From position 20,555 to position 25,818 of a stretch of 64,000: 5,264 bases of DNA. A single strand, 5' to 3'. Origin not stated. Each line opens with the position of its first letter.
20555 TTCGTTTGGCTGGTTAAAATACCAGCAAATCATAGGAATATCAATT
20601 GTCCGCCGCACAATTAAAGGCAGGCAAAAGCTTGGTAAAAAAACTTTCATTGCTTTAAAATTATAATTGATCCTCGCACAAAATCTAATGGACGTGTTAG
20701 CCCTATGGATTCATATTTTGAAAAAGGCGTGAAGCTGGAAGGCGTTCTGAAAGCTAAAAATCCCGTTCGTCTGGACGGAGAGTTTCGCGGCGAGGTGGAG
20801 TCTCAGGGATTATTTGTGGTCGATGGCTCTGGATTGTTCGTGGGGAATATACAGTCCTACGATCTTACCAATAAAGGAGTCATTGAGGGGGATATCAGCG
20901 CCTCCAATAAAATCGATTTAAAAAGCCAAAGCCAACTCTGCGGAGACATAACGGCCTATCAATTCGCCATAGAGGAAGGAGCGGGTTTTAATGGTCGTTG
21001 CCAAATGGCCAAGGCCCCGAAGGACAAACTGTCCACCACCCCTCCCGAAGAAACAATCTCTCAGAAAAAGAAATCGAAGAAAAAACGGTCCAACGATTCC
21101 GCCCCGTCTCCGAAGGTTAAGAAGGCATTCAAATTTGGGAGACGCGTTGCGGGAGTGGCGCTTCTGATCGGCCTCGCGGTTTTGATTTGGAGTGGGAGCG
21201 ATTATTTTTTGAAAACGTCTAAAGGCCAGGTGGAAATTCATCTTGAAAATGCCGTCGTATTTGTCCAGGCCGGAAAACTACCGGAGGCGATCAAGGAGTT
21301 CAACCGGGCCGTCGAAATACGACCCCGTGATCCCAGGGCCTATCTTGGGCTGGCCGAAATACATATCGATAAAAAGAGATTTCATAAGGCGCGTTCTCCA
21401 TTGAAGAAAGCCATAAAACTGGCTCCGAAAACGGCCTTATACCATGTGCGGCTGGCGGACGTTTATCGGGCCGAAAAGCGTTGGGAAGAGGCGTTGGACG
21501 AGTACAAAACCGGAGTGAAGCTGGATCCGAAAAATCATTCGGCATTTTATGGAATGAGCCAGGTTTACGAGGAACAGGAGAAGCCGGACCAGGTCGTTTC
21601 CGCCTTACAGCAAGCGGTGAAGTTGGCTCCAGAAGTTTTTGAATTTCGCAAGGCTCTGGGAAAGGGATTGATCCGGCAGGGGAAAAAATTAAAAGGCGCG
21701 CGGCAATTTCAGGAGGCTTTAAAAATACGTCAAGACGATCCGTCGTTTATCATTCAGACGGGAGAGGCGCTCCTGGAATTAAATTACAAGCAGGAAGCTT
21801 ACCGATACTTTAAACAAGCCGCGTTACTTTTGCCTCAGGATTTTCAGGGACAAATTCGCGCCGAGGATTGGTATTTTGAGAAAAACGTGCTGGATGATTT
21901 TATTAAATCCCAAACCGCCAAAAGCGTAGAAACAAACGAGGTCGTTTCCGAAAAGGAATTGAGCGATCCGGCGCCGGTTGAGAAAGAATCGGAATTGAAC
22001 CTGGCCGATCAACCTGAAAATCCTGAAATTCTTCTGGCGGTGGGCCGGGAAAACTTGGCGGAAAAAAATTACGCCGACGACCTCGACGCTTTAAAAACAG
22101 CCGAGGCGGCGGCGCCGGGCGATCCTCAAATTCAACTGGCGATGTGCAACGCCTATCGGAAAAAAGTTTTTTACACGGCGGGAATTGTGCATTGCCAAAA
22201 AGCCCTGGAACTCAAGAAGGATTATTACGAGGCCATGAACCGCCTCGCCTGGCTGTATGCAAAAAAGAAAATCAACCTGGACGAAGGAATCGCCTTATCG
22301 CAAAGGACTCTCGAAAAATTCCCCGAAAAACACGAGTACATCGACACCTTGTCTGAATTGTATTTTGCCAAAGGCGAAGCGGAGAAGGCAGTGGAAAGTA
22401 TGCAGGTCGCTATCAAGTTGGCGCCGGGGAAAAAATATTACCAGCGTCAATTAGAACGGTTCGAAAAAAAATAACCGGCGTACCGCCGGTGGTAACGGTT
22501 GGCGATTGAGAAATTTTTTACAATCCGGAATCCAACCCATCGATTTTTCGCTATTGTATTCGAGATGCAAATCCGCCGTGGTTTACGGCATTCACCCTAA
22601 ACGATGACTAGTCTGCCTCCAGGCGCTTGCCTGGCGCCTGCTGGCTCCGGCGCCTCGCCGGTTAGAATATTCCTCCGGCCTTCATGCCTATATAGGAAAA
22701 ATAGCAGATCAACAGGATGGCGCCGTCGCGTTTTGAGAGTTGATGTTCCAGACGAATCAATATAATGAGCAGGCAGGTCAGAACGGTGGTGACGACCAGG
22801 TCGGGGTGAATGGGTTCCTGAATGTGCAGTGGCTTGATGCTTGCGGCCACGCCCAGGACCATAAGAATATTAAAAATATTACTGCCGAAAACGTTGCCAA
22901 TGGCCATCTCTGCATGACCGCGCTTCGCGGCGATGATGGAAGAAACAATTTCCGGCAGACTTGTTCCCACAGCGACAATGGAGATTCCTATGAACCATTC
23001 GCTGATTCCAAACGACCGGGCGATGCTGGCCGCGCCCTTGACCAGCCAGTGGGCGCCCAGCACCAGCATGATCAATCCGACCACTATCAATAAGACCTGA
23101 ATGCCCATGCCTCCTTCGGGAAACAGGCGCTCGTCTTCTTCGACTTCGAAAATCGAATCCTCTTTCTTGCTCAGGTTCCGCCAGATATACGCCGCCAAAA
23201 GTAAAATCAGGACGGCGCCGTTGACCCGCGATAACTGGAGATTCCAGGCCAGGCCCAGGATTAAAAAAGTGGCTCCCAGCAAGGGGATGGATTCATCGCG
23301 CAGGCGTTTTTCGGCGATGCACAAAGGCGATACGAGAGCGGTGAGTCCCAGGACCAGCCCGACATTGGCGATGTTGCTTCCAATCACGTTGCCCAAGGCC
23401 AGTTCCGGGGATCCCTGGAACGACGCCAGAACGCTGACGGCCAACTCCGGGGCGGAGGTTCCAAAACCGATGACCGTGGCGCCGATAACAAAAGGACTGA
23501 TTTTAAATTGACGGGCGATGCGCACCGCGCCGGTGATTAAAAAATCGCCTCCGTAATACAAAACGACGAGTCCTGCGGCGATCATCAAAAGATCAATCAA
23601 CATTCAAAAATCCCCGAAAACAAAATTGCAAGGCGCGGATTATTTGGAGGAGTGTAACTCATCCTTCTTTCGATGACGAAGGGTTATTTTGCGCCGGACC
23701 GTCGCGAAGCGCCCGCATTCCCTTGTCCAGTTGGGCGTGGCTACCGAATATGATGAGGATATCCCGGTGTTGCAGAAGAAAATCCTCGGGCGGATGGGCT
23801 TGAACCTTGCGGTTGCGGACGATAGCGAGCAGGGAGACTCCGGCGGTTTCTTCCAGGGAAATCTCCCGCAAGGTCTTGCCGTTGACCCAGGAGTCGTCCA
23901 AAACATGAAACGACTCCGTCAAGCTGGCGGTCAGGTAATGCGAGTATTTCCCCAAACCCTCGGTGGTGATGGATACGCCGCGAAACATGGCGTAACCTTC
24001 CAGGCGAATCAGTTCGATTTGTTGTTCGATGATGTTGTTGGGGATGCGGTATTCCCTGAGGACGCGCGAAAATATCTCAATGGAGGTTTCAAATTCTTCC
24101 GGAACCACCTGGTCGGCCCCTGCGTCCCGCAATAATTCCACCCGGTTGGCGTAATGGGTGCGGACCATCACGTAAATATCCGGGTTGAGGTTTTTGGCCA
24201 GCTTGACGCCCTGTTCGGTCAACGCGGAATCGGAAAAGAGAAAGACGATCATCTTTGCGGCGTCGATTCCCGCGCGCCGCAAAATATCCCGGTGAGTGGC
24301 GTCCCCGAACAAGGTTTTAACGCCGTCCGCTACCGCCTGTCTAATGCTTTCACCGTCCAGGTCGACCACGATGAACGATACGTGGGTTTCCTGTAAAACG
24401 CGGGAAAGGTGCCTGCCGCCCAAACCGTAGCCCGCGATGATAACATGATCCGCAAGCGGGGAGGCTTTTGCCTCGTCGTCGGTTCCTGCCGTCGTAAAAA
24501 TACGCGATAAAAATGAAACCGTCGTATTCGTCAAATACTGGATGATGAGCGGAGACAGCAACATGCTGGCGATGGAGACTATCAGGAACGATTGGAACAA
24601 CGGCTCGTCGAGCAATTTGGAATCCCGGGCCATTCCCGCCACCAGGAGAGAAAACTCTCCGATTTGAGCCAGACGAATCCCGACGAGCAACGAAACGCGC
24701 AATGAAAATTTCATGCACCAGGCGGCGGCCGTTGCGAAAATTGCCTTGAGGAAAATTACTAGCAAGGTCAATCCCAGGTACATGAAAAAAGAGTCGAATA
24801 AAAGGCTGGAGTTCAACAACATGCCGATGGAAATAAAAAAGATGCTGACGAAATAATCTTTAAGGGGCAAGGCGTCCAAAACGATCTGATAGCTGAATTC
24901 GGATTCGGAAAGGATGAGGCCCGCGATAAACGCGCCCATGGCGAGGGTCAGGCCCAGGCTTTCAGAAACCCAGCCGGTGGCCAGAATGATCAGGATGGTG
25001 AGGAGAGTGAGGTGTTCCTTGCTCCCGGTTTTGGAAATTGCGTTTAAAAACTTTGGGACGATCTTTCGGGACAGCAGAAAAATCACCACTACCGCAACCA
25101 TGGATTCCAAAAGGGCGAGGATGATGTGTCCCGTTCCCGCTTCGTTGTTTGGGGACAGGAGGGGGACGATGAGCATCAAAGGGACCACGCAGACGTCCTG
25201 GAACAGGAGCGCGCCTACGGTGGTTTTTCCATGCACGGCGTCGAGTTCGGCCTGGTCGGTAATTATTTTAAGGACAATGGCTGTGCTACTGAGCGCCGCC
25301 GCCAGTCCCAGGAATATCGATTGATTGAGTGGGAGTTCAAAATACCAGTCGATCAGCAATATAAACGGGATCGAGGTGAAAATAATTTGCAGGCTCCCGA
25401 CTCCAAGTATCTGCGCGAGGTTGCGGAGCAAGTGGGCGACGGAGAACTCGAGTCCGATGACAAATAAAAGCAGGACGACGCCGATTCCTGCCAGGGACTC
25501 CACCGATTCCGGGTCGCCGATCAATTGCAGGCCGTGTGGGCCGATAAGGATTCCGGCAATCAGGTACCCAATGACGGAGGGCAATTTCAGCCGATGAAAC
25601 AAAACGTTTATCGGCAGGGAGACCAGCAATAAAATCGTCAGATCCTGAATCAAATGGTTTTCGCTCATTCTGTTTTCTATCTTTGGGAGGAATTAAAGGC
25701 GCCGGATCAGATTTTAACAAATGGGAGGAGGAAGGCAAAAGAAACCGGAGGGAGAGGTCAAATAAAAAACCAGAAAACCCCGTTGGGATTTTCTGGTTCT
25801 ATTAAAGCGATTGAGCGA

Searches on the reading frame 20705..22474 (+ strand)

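Call 55: search_protein_families(library=pfam, proteins=[window:20705-22474:+], max_evalue=0.00001)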
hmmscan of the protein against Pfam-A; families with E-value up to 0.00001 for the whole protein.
window:20705-22474:+ (589 aa): 16 families
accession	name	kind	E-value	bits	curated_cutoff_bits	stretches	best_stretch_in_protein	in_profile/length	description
PF07719.23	TPR_2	-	4.8e-30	101.6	27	0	244-277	1-34/34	Tetratricopeptide repeat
PF13414.12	TPR_11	-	1.4e-27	95.5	26.8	2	185-220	3-38/42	TPR repeat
PF14559.12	TPR_19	-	5.9e-21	75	25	1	187-247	2-62/68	Tetratricopeptide repeat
PF04519.19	Bactofilin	-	6.4e-21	74.9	27.9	1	5-100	3-98/98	Polymer-forming cytoskeletal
PF13432.12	TPR_16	-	7.5e-21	74.7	32.7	1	182-241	3-62/65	Tetratricopeptide repeat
PF13428.12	TPR_14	-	6.9e-19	66.9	23.5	0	185-219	10-44/44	Tetratricopeptide repeat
PF13181.12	TPR_8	-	1.2e-18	66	25.7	0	211-242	2-33/34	Tetratricopeptide repeat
PF13431.12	TPR_17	-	7.2e-18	63.7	24.4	0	497-521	2-26/34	Tetratricopeptide repeat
PF00515.34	TPR_1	-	5.6e-17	61.2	27.8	0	246-277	3-34/34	Tetratricopeptide repeat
PF23914.1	TPR_CcmH_CycH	-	2e-13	50.9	42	0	272-379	44-154/158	Cytochrome c-type biogenesis protein H TPR domain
PF13424.12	TPR_12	-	2e-13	50.8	30.1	0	179-241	6-76/77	Tetratricopeptide repeat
PF12895.13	ANAPC3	-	8.7e-11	42.4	27.2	0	191-267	4-79/82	Anaphase-promoting complex, cyclosome, subunit 3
PF13174.12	TPR_6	-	7.8e-09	36.1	26.3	0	212-243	2-33/33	Tetratricopeptide repeat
PF13429.12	TPR_15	-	5.1e-08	33.1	26.2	0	207-373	107-275/280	Tetratricopeptide repeat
PF13371.12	TPR_9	-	8.3e-08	32.6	35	0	187-242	6-61/73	Tetratricopeptide repeat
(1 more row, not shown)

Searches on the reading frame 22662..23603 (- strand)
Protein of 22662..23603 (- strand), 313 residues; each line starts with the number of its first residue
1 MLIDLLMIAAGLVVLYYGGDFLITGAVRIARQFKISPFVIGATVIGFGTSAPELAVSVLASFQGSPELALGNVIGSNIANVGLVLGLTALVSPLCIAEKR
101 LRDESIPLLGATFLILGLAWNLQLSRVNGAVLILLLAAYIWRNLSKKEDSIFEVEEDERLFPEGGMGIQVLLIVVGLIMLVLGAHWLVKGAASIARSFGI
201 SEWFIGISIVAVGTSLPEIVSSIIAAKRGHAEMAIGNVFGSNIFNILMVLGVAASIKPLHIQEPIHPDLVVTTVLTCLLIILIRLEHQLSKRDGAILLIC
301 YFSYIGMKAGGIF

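Call 55: search_protein_families(library=pfam, proteins=[window:22662-23603:-], max_evalue=0.00001)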
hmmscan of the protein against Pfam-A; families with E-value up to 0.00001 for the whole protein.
window:22662-23603:- (313 aa): 1 family
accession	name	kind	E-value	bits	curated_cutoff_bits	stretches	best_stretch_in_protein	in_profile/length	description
PF01699.29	Na_Ca_ex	-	1.3e-64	217.2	24.9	2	170-306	3-147/151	Sodium/calcium exchanger protein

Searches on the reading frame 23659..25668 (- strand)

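Call 55: search_protein_families(library=pfam, proteins=[window:23659-25668:-], max_evalue=0.00001)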
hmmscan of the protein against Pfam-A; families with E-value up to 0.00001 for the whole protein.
window:23659-25668:- (669 aa): 3 families
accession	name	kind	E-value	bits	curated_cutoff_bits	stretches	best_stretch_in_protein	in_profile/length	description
PF00999.27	Na_H_Exchanger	-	2.2e-61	208.2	26.2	1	13-378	2-371/375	Sodium/hydrogen exchanger, transmembrane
PF02254.24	TrkA_N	-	1.6e-25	90.1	23.8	1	409-522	1-114/116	TrkA-N domain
PF02080.26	TrkA_C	-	4.1e-11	43.1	27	1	588-649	5-65/71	TrkA-C domain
